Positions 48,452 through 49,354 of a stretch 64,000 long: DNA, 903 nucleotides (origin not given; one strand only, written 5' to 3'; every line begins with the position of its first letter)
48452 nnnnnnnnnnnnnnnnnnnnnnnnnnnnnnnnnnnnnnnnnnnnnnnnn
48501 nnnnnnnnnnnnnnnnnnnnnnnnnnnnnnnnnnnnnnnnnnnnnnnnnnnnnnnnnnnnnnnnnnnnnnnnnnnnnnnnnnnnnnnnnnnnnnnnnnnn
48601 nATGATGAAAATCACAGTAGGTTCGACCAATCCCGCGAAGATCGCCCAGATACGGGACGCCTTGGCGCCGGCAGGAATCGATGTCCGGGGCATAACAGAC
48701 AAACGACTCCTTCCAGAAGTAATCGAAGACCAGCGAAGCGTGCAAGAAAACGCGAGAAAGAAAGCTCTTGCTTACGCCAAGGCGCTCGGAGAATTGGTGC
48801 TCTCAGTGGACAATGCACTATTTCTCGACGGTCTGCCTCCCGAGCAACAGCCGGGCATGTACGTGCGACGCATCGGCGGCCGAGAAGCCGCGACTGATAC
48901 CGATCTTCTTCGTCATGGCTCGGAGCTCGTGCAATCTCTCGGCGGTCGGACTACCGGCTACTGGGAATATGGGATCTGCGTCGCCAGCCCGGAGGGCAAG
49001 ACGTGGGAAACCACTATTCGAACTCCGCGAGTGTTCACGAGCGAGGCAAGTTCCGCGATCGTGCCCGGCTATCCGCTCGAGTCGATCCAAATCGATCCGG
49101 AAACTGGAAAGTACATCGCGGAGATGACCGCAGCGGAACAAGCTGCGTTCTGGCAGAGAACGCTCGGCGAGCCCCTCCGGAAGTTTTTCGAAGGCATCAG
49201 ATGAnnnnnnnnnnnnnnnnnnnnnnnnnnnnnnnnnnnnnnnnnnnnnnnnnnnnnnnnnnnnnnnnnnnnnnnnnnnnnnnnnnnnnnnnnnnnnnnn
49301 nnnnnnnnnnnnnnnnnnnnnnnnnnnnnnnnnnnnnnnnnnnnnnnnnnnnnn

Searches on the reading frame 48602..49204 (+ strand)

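Call 87: search_protein_families(library=pfam, proteins=[window:48602-49204:+], max_evalue=0.00001)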
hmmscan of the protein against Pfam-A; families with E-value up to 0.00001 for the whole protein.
window:48602-49204:+ (200 aa): 1 family
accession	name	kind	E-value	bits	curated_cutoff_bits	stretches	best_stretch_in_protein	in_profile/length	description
PF01725.21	Ham1p_like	-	1.1e-13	52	22.5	1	4-186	1-176/186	Ham1 family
